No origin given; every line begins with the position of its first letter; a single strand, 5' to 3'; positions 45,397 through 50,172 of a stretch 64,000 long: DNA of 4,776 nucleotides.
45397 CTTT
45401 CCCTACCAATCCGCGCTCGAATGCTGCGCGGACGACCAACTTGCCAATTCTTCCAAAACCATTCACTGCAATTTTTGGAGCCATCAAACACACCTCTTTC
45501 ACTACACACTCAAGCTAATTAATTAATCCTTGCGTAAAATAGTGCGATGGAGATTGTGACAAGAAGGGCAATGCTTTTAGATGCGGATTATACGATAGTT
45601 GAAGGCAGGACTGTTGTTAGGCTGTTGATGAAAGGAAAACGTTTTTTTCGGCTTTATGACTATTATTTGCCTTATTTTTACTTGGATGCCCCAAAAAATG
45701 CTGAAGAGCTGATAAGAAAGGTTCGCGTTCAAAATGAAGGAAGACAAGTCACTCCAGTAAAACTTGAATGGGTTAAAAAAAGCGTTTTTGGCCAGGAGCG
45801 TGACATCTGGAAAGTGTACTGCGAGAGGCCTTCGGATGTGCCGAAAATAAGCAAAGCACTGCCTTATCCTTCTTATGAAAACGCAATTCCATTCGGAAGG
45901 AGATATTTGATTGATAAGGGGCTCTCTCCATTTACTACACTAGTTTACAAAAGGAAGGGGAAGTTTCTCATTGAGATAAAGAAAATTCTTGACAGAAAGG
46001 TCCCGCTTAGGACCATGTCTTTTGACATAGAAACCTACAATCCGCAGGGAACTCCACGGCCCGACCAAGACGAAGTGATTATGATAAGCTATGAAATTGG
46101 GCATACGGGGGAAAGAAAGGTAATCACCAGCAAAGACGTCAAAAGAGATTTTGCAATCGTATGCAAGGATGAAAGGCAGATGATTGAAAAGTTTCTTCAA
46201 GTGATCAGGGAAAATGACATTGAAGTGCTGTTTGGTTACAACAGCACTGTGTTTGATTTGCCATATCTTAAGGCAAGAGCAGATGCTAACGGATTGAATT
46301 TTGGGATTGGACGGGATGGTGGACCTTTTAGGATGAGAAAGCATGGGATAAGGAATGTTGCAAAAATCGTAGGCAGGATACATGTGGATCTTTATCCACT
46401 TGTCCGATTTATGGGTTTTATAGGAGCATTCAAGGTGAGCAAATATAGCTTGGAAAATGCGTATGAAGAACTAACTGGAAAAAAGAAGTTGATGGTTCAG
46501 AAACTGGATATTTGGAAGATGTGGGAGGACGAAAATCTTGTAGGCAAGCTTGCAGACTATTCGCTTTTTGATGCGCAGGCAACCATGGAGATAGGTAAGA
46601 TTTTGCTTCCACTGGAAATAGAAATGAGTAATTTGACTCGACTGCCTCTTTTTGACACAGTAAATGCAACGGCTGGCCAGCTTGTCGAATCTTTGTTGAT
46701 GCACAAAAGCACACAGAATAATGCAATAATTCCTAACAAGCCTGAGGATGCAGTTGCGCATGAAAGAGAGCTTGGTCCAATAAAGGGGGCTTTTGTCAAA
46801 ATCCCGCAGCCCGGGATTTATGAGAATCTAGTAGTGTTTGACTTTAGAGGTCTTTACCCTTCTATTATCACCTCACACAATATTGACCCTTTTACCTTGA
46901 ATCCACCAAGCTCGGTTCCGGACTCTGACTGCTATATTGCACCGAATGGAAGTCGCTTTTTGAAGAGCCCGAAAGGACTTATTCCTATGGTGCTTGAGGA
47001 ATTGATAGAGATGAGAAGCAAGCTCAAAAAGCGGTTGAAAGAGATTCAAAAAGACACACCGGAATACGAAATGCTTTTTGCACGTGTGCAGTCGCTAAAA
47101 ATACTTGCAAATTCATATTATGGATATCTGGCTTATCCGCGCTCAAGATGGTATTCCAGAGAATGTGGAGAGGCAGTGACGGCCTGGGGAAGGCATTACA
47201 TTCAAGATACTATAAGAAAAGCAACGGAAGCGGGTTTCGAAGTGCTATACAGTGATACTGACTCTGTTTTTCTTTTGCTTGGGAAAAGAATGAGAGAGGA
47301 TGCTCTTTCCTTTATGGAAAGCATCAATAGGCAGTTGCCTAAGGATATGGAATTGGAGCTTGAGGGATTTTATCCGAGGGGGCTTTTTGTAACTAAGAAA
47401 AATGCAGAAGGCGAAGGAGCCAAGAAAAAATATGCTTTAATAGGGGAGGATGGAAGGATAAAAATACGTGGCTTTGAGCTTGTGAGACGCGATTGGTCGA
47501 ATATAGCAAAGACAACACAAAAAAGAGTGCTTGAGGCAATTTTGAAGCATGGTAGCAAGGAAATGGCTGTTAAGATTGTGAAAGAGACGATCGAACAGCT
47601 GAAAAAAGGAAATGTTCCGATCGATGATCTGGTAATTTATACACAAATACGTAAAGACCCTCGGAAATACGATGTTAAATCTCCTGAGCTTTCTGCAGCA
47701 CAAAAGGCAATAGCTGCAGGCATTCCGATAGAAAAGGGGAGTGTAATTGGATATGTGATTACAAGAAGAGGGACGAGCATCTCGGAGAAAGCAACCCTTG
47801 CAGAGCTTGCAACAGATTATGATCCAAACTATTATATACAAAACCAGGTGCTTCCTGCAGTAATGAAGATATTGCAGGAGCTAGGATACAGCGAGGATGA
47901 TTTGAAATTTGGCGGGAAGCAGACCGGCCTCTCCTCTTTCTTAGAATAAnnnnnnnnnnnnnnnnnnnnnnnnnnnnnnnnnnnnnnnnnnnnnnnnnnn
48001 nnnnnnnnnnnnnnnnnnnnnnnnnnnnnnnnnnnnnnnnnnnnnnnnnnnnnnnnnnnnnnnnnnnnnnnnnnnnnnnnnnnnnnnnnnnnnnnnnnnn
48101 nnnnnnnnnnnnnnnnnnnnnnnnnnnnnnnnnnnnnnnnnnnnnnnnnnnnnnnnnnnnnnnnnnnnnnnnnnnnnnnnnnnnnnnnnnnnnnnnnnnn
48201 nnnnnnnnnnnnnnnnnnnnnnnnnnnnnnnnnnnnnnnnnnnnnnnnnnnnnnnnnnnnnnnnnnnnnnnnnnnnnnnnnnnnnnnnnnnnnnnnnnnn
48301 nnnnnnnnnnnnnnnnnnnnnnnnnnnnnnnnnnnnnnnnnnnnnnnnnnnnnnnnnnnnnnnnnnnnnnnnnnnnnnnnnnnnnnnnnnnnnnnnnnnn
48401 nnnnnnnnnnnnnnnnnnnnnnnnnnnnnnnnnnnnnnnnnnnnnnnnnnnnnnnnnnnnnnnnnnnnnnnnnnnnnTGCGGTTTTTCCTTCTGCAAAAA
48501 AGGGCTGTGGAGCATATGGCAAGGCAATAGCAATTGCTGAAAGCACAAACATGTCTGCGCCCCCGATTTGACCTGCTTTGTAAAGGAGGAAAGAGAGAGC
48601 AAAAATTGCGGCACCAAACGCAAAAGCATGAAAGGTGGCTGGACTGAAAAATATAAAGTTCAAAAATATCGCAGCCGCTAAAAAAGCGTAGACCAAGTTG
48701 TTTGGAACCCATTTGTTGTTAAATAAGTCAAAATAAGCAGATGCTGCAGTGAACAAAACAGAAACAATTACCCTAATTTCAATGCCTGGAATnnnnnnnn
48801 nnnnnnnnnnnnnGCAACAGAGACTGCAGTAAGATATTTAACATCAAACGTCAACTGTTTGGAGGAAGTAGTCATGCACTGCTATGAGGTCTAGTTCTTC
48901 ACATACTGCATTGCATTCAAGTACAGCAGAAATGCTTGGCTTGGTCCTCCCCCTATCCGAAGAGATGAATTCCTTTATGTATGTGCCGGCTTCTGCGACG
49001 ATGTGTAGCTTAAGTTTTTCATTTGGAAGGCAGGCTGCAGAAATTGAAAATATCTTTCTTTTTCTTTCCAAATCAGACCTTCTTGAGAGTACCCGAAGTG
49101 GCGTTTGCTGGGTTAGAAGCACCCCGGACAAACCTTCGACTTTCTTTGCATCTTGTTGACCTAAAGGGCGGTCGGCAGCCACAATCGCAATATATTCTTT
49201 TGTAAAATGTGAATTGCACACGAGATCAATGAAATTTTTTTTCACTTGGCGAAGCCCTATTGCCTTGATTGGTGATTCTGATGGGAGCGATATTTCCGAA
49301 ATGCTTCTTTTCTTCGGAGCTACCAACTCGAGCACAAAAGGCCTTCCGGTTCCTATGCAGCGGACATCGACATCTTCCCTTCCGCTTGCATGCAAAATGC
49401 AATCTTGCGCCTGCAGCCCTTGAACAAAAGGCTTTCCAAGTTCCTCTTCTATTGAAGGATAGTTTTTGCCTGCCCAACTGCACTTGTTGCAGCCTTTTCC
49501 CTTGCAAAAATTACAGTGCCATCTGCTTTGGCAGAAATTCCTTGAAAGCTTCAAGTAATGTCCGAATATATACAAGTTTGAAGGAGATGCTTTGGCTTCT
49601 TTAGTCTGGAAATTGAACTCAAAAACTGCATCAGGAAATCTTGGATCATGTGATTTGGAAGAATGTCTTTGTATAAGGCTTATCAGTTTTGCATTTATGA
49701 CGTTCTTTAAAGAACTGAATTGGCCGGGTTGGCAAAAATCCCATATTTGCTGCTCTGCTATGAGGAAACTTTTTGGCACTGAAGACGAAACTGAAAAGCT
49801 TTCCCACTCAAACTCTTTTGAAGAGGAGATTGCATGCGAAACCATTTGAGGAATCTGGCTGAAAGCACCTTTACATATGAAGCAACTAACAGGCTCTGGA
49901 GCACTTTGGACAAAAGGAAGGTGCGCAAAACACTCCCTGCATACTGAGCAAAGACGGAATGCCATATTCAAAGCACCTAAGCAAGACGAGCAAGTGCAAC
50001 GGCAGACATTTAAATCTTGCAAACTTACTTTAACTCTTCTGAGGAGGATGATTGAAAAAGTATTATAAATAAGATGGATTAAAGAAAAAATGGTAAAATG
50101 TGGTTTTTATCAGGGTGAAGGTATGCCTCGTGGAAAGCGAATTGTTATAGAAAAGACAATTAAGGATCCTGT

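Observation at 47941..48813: Prepilin peptidase encoded about 40 kb from its putative substrates, so the pilus system is dispersed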

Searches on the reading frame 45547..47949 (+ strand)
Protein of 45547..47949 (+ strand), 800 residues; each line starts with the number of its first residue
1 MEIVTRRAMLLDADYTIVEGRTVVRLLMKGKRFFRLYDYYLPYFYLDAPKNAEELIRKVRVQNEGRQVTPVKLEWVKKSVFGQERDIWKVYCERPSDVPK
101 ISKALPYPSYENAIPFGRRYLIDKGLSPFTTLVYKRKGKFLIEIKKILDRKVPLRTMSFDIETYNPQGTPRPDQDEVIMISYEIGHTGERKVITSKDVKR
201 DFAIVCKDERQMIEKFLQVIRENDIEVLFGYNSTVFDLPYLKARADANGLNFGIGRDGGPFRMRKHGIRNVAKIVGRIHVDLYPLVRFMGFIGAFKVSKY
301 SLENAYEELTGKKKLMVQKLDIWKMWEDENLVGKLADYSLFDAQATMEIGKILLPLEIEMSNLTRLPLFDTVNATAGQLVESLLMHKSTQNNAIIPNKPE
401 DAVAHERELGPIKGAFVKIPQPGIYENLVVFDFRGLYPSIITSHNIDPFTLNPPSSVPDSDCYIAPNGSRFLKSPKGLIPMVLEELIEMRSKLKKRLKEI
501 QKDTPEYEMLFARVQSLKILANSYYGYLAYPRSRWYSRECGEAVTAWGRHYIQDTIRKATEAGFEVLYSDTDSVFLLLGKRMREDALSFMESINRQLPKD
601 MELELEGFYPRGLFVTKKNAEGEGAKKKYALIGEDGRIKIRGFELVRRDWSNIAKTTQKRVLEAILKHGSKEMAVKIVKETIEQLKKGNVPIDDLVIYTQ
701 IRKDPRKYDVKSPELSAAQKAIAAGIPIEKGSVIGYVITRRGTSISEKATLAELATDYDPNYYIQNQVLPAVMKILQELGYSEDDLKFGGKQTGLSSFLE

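Call 18: search_protein_families(library=pfam, proteins=[window:45547-47949:+], max_evalue=0.001)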
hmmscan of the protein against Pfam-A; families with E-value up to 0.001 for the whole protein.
window:45547-47949:+ (800 aa): 3 families
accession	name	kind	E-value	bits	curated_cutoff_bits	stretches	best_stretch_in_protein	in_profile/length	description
PF00136.26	DNA_pol_B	-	3.2e-62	211.2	23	1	371-778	6-452/453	DNA polymerase family B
PF03104.25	DNA_pol_B_exo1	-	6.7e-30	104.7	23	1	109-302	3-239/242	DNA polymerase family B, exonuclease domain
PF10108.15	DNA_pol_B_exo2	-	3.4e-05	24.1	24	1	207-346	35-166/213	Predicted 3'-5' exonuclease related to the exonuclease domain of PolB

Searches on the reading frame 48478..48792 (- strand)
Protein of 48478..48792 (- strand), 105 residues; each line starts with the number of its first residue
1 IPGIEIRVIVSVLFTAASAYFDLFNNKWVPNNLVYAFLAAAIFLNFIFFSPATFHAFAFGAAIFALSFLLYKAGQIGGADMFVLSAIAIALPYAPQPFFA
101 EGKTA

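Call 56: search_solved_structures(query=A2, max_evalue=10, show_alignments=3)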
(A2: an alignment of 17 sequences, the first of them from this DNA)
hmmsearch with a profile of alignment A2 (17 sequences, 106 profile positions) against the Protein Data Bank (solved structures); distinct sequences matched with E-value up to 10: 1.
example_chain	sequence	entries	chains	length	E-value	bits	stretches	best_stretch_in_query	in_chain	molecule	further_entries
3s0x_A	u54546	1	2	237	0.00023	24.5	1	6-100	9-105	Peptidase A24B, FlaK domain protein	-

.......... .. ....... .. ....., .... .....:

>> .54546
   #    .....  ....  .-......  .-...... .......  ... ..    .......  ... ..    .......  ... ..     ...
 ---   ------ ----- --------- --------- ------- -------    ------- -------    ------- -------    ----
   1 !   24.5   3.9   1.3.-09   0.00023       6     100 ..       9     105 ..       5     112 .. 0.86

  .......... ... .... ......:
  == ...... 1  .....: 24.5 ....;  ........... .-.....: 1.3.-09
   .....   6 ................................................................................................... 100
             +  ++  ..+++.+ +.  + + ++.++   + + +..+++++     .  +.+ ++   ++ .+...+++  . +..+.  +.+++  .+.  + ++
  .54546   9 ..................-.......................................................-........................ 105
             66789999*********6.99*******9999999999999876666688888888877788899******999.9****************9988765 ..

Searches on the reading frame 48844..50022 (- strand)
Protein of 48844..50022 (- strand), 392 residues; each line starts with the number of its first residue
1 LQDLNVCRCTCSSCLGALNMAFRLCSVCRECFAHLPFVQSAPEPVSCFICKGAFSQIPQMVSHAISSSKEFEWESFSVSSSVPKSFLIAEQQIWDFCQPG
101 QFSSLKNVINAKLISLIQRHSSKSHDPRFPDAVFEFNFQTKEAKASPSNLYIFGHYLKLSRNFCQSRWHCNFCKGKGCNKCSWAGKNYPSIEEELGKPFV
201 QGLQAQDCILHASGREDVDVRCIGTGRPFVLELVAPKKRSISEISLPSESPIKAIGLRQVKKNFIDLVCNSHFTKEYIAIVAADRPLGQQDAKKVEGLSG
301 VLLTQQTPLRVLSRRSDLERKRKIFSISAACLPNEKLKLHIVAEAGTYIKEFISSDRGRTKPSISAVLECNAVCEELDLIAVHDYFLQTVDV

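Call 18: search_protein_families(library=pfam, proteins=[window:48844-50022:-], max_evalue=0.001)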
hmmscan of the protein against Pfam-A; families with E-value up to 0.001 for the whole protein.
window:48844-50022:- (392 aa): 1 family
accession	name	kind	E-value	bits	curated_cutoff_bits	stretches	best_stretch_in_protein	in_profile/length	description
PF21238.2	Pus10_C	-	1.6e-56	191.9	27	1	151-382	1-231/232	Pus10, C-terminal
